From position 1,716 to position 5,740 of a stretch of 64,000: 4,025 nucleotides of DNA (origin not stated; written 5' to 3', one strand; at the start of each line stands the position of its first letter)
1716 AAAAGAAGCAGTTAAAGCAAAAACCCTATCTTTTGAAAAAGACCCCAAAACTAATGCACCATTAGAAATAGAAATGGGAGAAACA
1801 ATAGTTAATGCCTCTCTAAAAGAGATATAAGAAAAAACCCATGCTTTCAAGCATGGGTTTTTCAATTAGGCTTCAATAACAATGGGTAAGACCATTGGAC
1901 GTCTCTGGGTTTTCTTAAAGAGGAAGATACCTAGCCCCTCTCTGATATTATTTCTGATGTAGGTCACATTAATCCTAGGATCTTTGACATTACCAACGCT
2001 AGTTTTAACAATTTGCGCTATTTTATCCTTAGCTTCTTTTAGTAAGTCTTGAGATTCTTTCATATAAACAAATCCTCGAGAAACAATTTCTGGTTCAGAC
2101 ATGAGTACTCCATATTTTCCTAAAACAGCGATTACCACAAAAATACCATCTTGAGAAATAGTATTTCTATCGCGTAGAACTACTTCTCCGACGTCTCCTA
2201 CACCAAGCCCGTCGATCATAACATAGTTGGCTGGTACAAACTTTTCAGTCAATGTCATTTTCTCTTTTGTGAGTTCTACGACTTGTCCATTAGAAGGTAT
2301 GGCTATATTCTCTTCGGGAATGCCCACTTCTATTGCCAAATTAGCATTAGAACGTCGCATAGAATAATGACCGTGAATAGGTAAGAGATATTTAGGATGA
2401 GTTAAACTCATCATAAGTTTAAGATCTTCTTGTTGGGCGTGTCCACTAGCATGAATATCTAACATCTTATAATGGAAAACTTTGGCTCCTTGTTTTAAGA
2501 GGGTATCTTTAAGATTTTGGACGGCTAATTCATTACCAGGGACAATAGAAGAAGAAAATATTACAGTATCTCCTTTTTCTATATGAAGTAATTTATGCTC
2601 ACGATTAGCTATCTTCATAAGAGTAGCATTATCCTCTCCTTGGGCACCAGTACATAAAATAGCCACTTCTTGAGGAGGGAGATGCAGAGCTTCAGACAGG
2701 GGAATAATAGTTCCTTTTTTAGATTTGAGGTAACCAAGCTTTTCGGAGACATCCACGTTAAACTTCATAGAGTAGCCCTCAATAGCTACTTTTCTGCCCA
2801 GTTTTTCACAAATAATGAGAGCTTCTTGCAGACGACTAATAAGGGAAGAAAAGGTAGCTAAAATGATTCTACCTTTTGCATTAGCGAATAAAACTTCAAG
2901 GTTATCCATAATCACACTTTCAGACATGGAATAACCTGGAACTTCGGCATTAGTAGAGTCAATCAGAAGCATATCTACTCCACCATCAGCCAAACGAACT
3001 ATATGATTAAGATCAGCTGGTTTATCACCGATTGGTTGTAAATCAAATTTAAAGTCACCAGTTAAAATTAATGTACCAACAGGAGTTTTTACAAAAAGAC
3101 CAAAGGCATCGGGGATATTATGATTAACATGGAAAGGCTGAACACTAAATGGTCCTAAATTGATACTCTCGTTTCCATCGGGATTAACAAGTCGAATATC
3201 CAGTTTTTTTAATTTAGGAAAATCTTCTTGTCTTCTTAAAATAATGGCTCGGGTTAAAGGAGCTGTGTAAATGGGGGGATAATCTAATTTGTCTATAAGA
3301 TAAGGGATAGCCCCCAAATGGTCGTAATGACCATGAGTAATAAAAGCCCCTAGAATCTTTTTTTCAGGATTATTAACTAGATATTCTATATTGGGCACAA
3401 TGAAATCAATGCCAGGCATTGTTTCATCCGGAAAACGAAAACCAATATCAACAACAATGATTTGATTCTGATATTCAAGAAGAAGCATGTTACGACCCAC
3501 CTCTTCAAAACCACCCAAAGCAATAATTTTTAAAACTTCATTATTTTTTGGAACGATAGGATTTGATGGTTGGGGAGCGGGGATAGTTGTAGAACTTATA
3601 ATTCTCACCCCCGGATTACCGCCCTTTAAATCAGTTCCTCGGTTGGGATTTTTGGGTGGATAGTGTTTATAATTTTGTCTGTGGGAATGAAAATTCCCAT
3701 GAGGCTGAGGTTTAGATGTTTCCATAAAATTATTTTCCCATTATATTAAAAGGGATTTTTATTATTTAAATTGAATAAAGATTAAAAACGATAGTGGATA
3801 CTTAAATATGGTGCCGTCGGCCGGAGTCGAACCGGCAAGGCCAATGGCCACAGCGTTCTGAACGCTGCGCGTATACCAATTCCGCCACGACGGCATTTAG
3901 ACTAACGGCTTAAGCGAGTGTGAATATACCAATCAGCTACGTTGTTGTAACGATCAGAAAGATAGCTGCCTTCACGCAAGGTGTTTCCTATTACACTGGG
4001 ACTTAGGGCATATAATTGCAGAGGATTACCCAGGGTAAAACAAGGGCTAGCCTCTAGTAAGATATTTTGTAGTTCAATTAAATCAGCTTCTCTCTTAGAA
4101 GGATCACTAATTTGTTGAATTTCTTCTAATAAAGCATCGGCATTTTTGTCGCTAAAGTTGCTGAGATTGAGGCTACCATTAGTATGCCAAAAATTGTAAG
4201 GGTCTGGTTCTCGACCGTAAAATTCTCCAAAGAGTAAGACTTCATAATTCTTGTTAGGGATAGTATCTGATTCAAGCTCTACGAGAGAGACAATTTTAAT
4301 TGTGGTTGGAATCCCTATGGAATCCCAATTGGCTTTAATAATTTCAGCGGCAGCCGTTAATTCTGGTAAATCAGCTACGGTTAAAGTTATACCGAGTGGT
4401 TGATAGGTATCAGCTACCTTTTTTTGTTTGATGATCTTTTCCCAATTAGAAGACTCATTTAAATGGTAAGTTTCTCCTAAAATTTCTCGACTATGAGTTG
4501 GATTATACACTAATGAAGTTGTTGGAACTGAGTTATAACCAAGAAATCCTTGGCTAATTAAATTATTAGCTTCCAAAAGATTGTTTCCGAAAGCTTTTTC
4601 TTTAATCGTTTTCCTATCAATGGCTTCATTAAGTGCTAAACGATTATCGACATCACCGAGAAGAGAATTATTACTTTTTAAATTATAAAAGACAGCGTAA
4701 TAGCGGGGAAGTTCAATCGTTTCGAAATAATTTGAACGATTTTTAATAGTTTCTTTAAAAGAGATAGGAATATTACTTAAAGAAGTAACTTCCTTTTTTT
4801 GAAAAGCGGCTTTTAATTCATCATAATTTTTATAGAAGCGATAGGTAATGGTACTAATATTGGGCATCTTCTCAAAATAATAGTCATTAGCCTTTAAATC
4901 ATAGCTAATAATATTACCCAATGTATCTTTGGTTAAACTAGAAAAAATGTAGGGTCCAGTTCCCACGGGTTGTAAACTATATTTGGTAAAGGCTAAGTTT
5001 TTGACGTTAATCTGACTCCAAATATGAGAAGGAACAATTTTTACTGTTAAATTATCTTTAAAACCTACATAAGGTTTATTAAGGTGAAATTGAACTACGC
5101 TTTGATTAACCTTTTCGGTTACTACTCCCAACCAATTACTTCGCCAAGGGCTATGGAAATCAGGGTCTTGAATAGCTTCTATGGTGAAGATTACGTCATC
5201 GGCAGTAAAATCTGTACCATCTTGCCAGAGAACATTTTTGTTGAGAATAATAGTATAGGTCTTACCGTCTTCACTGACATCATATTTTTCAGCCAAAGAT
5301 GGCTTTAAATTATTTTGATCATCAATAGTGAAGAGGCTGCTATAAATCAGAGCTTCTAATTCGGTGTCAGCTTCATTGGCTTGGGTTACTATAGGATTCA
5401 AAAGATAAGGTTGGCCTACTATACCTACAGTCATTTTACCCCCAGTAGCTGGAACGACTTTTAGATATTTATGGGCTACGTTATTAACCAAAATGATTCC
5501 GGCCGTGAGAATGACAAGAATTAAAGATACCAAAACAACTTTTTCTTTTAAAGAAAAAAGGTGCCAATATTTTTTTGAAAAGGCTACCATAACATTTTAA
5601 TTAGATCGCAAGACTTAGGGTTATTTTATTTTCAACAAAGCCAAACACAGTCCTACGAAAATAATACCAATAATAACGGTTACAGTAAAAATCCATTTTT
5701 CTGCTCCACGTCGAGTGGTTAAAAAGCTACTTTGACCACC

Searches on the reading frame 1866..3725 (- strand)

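Call 83: search_protein_families(library=pfam, proteins=[window:1866-3725:-], max_evalue=0.00001)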
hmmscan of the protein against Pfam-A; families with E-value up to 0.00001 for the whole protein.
window:1866-3725:- (619 aa): 5 families
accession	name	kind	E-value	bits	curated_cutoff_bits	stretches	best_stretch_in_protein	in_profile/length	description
PF22505.1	RNase_J_b_CASP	-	3.5e-40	137.1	27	1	284-408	1-125/126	Ribonuclease J, beta-CASP domain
PF17770.6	RNase_J_C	-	5.6e-24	85.5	23.8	1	516-618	1-101/102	Ribonuclease J C-terminal domain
PF00753.33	Lactamase_B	-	3.1e-11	44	22.7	1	77-228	5-154/196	Metallo-beta-lactamase superfamily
PF12706.13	Lactamase_B_2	-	7.7e-09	35.9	27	1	121-228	26-147/200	Beta-lactamase superfamily domain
PF07521.17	RMMBL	-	1.2e-06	28.9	21.6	1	423-468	10-57/63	Zn-dependent metallo-hydrolase RNA specificity domain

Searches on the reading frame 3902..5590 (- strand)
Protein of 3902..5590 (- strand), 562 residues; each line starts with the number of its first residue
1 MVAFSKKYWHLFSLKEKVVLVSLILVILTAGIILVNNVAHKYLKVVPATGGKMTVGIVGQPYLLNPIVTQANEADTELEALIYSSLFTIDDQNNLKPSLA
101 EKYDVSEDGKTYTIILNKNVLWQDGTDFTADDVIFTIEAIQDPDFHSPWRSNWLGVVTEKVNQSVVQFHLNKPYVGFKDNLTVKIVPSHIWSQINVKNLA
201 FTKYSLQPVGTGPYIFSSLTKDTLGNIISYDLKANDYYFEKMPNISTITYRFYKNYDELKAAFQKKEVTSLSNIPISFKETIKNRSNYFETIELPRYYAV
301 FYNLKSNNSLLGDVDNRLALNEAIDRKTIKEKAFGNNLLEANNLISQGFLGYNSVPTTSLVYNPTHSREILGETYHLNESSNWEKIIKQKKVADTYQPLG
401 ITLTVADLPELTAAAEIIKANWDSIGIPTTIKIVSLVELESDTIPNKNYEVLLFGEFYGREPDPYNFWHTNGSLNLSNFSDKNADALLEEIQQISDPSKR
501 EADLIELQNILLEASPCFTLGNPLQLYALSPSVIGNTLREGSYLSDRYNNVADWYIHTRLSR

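Call 83: search_protein_families(library=pfam, proteins=[window:3902-5590:-], max_evalue=0.00001)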
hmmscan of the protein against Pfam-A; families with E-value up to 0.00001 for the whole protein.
window:3902-5590:- (562 aa): 1 family
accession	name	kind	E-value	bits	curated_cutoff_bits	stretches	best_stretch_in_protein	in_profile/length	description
PF00496.27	SBP_bac_5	-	9.2e-62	209.7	32.4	1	95-471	2-360/368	Bacterial extracellular solute-binding proteins, family 5 Middle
